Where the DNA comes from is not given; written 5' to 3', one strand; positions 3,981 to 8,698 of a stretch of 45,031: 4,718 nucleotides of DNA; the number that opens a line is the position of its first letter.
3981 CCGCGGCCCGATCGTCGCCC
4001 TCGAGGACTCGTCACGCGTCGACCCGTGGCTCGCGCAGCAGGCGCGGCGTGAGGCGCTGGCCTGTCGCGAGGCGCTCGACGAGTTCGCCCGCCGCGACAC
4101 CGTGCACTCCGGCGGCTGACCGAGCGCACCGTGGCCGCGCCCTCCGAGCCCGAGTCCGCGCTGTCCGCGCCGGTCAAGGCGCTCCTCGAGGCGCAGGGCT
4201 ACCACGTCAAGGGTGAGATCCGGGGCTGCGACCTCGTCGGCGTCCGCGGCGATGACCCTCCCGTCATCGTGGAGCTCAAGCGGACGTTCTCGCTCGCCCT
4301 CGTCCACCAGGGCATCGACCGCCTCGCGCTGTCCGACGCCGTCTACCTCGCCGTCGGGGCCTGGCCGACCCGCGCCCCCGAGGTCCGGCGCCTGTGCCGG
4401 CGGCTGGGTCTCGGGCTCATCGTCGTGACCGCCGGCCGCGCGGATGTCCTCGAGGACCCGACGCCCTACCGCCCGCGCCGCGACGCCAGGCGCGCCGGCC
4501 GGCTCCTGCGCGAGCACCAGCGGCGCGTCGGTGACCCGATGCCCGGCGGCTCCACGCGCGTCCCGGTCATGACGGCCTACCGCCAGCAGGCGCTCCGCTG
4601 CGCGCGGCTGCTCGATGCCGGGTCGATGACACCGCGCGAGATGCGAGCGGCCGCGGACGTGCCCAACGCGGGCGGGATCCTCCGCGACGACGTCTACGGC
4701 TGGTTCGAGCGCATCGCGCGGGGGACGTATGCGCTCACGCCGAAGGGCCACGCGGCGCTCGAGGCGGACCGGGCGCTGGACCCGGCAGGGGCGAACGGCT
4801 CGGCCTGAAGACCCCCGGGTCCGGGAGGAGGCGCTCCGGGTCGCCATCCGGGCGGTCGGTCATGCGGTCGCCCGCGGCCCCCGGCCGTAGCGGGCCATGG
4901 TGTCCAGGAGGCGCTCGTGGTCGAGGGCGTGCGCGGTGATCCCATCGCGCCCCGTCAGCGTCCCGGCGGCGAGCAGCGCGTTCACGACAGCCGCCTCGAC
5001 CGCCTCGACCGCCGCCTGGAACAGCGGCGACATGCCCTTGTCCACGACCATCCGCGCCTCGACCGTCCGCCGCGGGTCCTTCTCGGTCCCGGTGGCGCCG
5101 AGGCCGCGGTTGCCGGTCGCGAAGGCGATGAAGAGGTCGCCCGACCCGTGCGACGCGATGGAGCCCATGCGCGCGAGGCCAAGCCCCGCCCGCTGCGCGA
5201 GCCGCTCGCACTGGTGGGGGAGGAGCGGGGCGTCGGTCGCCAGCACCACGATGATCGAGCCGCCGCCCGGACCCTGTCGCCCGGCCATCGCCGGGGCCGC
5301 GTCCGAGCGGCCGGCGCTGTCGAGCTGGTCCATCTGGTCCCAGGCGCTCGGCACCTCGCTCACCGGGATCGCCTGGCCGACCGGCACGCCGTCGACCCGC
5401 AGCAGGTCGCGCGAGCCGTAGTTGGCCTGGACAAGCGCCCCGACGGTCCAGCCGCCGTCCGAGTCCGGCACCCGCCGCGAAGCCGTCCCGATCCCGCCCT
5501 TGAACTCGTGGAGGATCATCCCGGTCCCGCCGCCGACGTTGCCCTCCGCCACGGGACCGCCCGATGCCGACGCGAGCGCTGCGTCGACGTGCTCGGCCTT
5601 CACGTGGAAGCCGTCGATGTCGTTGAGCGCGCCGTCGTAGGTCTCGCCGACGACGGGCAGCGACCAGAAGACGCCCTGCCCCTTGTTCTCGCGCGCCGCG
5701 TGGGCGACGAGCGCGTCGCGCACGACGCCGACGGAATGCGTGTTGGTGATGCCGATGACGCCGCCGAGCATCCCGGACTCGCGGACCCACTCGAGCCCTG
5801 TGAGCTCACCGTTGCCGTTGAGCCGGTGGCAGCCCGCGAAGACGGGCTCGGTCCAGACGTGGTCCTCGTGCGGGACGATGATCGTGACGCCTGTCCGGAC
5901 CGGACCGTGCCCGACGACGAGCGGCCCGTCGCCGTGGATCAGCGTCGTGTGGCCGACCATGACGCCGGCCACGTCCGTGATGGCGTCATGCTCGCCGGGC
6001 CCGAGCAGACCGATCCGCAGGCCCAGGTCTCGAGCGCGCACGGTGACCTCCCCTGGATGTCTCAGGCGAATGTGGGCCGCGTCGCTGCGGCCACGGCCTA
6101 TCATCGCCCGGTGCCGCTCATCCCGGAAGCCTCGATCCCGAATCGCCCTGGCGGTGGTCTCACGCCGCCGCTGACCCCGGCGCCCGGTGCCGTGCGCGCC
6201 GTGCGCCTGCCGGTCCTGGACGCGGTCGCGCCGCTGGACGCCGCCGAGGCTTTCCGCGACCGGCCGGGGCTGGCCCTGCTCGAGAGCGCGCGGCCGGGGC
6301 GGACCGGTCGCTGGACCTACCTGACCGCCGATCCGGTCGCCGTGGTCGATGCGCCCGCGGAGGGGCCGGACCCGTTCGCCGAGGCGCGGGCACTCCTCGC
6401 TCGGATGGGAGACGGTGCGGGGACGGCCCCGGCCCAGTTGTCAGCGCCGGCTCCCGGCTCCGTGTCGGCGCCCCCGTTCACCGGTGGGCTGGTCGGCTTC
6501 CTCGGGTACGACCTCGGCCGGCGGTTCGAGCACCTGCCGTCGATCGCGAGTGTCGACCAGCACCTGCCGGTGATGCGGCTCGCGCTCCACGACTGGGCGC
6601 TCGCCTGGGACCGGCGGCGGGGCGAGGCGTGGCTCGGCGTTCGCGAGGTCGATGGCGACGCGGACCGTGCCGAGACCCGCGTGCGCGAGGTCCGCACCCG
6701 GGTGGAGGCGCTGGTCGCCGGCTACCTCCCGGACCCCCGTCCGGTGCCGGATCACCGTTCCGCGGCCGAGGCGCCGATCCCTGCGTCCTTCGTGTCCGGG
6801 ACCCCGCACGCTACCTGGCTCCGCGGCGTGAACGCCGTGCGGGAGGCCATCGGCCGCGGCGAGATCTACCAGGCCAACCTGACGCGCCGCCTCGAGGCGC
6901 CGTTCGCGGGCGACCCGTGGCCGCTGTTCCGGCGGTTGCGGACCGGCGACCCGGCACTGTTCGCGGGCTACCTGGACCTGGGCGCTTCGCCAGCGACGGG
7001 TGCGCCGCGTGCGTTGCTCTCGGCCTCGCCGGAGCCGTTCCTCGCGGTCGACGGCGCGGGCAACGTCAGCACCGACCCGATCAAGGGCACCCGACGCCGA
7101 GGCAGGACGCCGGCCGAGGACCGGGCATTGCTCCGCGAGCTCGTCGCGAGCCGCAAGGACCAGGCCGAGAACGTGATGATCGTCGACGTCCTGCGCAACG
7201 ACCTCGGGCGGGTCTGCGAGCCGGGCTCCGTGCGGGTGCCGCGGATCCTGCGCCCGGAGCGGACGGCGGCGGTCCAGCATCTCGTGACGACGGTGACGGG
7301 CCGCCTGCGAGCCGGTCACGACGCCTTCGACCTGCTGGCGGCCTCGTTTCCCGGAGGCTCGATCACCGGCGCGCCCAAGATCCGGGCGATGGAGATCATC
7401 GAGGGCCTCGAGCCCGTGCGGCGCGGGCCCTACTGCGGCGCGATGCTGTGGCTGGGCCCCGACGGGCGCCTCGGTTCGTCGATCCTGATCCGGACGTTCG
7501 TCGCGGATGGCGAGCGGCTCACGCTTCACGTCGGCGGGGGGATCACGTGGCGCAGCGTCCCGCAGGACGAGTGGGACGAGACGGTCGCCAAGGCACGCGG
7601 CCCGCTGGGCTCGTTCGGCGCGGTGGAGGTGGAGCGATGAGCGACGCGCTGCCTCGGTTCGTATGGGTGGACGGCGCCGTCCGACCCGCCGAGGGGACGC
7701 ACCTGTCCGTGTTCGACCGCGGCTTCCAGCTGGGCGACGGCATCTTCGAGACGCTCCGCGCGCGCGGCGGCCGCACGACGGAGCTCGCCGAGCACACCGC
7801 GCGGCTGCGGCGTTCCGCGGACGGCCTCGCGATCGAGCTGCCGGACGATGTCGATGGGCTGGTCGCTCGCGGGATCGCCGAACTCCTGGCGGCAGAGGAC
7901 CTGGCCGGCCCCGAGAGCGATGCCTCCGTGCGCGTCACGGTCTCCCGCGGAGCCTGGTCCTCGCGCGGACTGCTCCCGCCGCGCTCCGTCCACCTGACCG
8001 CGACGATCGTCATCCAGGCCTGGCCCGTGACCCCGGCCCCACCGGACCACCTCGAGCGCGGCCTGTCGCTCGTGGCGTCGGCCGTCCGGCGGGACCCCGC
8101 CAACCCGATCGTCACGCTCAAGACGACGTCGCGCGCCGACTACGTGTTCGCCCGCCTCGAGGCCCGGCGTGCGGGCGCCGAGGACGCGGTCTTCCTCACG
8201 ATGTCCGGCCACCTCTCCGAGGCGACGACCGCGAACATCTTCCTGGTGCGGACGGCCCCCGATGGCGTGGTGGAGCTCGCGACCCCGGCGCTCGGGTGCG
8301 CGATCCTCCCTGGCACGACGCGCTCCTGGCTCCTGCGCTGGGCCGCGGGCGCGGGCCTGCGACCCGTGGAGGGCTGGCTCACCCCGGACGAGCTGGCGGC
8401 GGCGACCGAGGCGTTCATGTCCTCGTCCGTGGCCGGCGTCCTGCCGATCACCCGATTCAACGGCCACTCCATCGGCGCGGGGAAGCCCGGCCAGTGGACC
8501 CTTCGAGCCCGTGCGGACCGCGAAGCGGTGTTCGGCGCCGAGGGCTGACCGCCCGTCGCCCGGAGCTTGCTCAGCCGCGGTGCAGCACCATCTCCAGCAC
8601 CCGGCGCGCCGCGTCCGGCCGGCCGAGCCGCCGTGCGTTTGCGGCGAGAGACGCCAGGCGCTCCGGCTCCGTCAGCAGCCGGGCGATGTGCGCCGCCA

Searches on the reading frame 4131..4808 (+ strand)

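Call 18: search_protein_families(library=pfam, proteins=[window:4131-4808:+], max_evalue=0.001)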
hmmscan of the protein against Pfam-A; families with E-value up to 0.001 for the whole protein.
window:4131-4808:+ (225 aa): 1 family
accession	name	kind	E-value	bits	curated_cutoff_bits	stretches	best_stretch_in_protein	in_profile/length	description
PF09929.15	DUF2161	-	1.3e-35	122.5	27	1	100-209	8-118/118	Putative PD-(D/E)XK phosphodiesterase (DUF2161)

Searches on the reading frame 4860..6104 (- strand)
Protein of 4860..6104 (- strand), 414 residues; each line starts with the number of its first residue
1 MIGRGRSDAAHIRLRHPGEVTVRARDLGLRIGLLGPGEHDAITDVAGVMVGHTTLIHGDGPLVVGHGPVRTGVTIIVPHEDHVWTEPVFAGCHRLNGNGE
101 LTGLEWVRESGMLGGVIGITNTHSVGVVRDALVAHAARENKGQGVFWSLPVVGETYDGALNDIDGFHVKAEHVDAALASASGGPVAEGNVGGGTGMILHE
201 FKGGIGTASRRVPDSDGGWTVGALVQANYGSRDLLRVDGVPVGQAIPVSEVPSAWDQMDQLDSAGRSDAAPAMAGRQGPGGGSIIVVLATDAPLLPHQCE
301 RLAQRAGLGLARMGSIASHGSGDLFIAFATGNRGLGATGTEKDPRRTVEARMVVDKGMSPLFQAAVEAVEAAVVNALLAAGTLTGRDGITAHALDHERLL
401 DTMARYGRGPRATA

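Call 18: search_protein_families(library=pfam, proteins=[window:4860-6104:-], max_evalue=0.001)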
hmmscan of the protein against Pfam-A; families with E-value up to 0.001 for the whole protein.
window:4860-6104:- (414 aa): 1 family
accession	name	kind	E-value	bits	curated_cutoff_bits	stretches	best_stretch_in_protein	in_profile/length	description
PF03576.19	Peptidase_S58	-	2.3e-110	369.3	23.9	1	40-389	1-305/307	Peptidase family S58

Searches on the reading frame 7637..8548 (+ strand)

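Call 18: search_protein_families(library=pfam, proteins=[window:7637-8548:+], max_evalue=0.001)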
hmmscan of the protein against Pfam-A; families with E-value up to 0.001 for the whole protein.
window:7637-8548:+ (303 aa): 1 family
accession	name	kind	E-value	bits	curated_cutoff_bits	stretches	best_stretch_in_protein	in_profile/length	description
PF01063.24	Aminotran_4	-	8.7e-50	170.1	28.5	1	35-273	1-222/223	Amino-transferase class IV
